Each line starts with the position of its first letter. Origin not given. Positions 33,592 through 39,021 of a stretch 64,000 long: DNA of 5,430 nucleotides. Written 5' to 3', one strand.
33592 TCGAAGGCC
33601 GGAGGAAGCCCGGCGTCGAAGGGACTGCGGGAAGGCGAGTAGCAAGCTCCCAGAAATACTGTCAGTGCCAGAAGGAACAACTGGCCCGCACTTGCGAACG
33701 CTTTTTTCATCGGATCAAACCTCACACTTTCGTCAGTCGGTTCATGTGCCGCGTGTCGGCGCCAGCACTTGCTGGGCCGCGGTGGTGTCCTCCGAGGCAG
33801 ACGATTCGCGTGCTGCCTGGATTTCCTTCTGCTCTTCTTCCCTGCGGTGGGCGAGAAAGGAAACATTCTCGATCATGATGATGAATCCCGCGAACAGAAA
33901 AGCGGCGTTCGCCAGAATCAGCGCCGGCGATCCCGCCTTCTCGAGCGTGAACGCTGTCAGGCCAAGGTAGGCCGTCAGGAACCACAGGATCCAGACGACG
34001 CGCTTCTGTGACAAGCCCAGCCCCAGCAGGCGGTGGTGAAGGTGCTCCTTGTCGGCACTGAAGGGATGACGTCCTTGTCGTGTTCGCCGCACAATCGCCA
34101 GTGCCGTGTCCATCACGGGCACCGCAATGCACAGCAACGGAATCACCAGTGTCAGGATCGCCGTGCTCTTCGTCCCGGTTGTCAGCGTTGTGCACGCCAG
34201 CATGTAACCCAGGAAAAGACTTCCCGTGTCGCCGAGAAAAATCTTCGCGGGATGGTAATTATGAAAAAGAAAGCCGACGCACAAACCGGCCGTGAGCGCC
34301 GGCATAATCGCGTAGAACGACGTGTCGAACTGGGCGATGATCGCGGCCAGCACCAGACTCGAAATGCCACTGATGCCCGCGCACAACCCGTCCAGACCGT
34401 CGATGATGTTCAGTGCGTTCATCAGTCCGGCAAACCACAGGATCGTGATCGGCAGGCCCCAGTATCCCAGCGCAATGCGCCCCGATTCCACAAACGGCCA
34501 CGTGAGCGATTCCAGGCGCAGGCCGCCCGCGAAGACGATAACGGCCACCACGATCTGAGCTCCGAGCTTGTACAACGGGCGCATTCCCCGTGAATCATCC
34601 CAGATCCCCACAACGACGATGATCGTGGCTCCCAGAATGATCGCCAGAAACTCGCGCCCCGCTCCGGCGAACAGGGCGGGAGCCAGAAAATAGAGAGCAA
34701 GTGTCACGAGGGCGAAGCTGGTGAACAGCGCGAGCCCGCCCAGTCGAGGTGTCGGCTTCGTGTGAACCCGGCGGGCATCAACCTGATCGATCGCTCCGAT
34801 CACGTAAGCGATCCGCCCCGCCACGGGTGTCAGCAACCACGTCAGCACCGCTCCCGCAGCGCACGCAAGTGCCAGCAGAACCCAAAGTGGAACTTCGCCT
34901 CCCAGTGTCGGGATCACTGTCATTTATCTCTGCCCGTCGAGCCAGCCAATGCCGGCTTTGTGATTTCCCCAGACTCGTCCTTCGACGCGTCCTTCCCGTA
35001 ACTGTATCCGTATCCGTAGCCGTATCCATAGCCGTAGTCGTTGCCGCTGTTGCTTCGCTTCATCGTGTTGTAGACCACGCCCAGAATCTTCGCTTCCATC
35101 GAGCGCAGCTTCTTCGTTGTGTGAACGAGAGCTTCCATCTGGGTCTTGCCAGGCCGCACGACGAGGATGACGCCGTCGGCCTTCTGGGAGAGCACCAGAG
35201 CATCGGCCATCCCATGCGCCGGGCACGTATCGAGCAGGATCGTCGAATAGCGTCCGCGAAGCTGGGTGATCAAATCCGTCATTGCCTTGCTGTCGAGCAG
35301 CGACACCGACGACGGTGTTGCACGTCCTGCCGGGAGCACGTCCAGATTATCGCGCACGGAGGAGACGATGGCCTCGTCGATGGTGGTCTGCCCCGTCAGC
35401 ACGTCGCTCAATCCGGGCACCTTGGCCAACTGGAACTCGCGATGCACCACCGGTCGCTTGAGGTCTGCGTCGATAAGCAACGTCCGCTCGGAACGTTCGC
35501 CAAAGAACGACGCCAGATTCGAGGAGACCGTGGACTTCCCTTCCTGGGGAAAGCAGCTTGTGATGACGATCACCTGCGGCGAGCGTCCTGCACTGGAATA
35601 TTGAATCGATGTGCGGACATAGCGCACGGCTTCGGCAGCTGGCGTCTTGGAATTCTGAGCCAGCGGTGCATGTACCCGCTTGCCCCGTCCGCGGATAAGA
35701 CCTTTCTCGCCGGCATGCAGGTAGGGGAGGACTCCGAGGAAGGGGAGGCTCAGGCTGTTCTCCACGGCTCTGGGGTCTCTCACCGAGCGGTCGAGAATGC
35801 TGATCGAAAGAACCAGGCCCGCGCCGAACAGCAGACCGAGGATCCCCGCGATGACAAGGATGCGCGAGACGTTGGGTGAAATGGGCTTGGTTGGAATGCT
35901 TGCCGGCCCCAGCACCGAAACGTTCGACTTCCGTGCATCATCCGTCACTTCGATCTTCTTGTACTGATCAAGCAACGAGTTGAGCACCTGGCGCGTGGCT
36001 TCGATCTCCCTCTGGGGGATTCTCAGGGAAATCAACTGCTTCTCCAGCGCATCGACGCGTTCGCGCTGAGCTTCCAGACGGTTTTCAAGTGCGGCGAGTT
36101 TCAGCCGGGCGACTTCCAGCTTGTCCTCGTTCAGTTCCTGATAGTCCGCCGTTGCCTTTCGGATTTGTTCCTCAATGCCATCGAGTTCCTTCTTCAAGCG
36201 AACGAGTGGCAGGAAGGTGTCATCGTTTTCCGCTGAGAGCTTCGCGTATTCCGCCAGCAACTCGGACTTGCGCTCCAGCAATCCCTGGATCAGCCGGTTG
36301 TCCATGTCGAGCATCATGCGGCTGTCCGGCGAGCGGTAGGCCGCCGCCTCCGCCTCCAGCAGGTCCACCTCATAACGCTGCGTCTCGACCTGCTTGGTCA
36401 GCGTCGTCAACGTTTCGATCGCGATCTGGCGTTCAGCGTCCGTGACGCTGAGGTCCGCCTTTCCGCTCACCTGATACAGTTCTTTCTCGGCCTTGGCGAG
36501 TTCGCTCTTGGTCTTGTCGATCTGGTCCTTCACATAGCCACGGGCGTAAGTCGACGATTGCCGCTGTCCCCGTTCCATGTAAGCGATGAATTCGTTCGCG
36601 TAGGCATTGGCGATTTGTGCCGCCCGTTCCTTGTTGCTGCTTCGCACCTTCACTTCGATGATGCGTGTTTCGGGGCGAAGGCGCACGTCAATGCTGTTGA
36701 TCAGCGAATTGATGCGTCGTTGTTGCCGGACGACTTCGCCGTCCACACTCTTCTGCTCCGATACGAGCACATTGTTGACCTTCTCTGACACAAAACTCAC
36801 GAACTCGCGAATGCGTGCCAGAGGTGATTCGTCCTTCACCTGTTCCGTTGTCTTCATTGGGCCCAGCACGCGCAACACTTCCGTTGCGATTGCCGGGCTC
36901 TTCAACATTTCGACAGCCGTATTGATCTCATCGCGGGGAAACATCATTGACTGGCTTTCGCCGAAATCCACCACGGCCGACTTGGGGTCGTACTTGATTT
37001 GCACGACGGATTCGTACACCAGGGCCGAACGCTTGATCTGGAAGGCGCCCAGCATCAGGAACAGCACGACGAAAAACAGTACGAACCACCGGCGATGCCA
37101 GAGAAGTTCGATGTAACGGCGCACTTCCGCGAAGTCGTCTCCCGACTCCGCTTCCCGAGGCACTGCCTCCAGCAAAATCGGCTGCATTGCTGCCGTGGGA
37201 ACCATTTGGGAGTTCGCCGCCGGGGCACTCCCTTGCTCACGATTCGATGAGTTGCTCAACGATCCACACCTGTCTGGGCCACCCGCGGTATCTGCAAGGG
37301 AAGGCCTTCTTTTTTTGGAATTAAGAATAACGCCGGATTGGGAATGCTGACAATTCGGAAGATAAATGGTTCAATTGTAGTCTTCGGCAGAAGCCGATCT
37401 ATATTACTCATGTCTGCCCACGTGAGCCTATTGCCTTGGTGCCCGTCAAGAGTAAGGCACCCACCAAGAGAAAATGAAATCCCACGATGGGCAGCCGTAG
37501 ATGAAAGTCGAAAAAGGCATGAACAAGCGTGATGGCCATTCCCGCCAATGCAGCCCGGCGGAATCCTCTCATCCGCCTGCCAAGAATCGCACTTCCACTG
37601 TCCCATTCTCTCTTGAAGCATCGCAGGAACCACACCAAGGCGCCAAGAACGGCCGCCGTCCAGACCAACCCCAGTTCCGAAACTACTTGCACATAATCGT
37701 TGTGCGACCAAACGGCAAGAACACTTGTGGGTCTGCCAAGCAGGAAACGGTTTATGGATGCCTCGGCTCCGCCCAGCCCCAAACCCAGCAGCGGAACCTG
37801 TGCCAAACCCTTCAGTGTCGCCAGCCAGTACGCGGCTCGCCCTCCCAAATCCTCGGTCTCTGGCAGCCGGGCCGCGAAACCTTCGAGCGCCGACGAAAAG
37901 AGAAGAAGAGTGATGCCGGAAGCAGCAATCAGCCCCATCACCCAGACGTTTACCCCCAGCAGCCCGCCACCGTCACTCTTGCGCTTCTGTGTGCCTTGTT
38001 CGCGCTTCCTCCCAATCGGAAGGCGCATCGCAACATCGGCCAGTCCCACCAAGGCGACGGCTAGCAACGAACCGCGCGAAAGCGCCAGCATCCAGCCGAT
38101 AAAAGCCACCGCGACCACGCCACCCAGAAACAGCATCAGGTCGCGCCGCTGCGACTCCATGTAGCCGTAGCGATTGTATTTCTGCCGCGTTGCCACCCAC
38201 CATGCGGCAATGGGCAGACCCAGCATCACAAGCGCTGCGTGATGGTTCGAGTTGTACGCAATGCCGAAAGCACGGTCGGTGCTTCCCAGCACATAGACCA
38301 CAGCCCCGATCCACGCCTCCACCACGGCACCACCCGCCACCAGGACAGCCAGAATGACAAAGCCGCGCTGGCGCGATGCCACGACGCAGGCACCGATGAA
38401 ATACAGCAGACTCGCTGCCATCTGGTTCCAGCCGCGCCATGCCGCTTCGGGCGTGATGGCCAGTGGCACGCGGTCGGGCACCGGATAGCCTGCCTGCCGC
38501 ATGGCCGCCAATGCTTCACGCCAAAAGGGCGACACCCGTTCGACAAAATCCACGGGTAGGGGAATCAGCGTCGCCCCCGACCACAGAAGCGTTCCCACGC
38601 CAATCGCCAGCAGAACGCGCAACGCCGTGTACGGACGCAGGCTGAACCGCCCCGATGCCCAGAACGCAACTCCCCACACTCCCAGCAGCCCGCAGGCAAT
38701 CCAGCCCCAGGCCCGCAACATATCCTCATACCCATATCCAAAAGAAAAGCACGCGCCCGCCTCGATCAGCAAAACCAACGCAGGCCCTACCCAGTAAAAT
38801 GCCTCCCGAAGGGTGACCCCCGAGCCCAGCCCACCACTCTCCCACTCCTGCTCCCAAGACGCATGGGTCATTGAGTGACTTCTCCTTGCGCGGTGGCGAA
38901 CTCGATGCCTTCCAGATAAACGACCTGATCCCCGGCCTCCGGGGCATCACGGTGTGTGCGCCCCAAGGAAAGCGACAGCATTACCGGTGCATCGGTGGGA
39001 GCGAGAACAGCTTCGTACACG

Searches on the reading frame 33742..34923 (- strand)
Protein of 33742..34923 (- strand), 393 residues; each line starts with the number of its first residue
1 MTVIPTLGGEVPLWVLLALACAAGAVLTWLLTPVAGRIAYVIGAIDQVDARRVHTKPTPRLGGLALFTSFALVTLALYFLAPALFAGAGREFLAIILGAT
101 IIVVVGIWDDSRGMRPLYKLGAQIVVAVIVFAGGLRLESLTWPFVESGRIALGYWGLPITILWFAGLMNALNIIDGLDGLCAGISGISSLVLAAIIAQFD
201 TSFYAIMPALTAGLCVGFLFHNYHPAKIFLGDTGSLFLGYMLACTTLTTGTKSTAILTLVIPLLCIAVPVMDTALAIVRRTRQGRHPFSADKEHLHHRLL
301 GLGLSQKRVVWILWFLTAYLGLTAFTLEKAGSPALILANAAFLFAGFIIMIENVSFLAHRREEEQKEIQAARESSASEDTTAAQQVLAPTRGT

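Call 5: search_protein_families(library=pfam, proteins=[window:33742-34923:-], max_evalue=0.01)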
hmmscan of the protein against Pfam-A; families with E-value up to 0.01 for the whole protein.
window:33742-34923:- (393 aa): 1 family
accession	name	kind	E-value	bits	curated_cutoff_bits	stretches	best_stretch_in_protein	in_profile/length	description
PF00953.26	Glycos_transf_4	-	5.3e-38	131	27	1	93-248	2-158/160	Glycosyl transferase family 4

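Call 6: search_protein_families(library=ncbifam, proteins=[window:33742-34923:-], max_evalue=0.01)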
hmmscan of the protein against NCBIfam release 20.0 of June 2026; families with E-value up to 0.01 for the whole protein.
window:33742-34923:- (393 aa): 3 families
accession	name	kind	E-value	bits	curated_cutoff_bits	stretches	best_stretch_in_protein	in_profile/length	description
TIGR02380.1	ECA_wecA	exception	9.2e-43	146.7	326.05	1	34-358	17-340/346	UDP-N-acetylglucosamine--undecaprenyl-phosphate N-acetylglucosaminephosphotransferase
NF053644.1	MraY_archaea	equivalog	4e-31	108.6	450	1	119-322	153-337/340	pseudomurein biosynthesis MraY family phospho-N-acetylmuramoyl-pentapeptide-transferase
TIGR00445.1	mraY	equivalog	7.5e-21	74.9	192.05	1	52-324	29-314/321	phospho-N-acetylmuramoyl-pentapeptide-transferase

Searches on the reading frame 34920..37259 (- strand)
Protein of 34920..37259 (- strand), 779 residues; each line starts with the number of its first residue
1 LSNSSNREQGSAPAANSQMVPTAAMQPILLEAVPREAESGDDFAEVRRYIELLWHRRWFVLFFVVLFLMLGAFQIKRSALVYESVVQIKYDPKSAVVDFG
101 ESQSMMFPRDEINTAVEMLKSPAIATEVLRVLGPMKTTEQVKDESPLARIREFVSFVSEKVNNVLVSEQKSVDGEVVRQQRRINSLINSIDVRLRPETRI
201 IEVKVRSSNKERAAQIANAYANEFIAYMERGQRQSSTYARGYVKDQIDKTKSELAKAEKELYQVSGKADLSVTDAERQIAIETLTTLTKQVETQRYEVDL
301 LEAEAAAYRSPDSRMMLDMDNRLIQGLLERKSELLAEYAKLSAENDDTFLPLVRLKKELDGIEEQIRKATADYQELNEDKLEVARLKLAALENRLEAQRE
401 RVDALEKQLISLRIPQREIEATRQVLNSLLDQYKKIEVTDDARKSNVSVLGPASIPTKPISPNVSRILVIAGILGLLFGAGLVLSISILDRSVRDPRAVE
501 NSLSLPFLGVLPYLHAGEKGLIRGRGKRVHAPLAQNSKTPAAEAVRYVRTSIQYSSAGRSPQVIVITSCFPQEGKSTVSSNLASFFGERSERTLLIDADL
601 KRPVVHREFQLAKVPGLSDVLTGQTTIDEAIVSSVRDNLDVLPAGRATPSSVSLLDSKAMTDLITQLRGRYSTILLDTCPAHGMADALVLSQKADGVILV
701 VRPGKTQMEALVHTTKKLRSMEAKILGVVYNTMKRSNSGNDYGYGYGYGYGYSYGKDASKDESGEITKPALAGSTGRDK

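Call 5: search_protein_families(library=pfam, proteins=[window:34920-37259:-], max_evalue=0.01)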
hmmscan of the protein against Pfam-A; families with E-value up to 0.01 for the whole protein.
window:34920-37259:- (779 aa): 7 families
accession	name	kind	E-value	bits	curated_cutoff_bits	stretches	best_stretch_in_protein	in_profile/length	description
PF13614.12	AAA_31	-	1.2e-11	45.3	27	1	574-721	14-170/177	AAA domain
PF13807.11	GNVR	-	5.5e-10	39.5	27.7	1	416-484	10-78/82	G-rich domain on putative tyrosine kinase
PF10609.15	ParA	-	2.1e-07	31.1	27.1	1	562-732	4-174/246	NUBPL iron-transfer P-loop NTPase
PF02706.20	Wzz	-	3.2e-07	31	25.5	1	46-130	5-89/91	Chain length determinant protein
PF01656.29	CbiA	-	7.3e-06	26.4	25.4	1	573-739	10-89/125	CobQ/CobB/MinD/ParA nucleotide binding domain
PF06564.18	CBP_BcsQ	-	0.0029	17.6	21.3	1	573-705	13-149/234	Cellulose biosynthesis protein BcsQ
PF13500.12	AAA_26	-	0.009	16.3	27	0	696-734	130-168/198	AAA domain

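Call 6: search_protein_families(library=ncbifam, proteins=[window:34920-37259:-], max_evalue=0.01)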
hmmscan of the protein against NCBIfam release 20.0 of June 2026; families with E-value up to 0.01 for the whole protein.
window:34920-37259:- (779 aa): 18 families
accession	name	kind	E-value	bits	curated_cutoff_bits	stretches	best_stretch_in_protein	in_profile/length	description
TIGR01005.1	eps_transp_fam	subfamily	1.4e-70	238.4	411.7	1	42-759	2-744/754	exopolysaccharide transport protein family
TIGR01007.1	eps_fam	subfamily_domain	4.3e-46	157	108.05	1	545-744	3-202/204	polysaccharide biosynthesis tyrosine autokinase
NF008568.0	PRK11519.1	equivalog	3.1e-45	154.6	1068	1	388-753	348-714/720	tyrosine-protein kinase Wzc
NF007350.0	PRK09841.1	equivalog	2.9e-44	151.3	1248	1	391-756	351-724/726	tyrosine-protein kinase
TIGR03018.1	pepcterm_TyrKin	hypoth_equivalog_domain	2.7e-39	134.6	230.65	1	537-731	7-207/207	XrtA-associated tyrosine autokinase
TIGR03029.1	EpsG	equivalog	6.2e-35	120.7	313.8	1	537-731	79-273/274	chain length determinant protein tyrosine kinase EpsG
TIGR03017.1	EpsF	equivalog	2.1e-28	99.3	422.75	1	184-511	117-443/444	chain length determinant protein EpsF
TIGR03007.1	pepcterm_ChnLen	equivalog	1.3e-21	76.4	278.85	1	179-525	102-474/498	XrtA system polysaccharide chain length determinant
TIGR01006.1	polys_exp_MPA1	subfamily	4.8e-17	62.2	296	1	404-512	115-222/226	CspC family polysaccharide chain length determinant protein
TIGR01969.1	minD_arch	subfamily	4.7e-16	58.7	201.75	1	563-736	2-173/251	cell division ATPase MinD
TIGR01968.1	minD_bact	equivalog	9e-11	41.6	212.9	1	562-704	2-144/261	septum site-determining protein MinD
NF041546.1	ParA_partition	equivalog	6.9e-07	29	180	0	647-720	53-125/203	ParA family partition ATPase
TIGR03371.1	cellulose_yhjQ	equivalog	9.3e-06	25.3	157.85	1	562-720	2-163/246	cellulose biosynthesis protein BcsQ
NF041136.1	MrpORP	equivalog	6.9e-05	22.3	450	1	563-613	7-57/365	iron-sulfur cluster carrier protein MrpORP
TIGR04527.1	mycoplas_twoTM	subfamily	0.0044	16.7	125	0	355-437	45-127/248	MG_279/MG_280 family protein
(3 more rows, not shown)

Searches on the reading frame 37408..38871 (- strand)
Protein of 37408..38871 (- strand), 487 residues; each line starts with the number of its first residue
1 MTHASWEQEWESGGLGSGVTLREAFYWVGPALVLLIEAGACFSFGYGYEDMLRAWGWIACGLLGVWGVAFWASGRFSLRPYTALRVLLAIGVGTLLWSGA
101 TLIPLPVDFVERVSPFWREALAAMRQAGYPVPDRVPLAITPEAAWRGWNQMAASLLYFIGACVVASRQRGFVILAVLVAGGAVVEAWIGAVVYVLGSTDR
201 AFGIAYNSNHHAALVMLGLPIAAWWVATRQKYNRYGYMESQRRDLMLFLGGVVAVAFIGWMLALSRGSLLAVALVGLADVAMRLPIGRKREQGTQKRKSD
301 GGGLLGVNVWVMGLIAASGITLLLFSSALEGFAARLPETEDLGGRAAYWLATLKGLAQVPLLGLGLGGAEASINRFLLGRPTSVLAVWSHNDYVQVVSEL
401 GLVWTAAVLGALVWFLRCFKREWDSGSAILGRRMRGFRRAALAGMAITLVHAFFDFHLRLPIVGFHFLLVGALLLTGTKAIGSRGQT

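Call 5: search_protein_families(library=pfam, proteins=[window:37408-38871:-], max_evalue=0.01)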
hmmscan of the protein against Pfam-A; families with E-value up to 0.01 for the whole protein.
window:37408-38871:- (487 aa): 1 family
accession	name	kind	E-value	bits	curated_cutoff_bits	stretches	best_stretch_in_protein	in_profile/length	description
PF04932.20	Wzy_C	-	4.6e-08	33.4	31.7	1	252-404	2-144/149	O-Antigen ligase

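Call 6: search_protein_families(library=ncbifam, proteins=[window:37408-38871:-], max_evalue=0.01)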
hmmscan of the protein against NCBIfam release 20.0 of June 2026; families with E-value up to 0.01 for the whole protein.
window:37408-38871:- (487 aa): 0 families
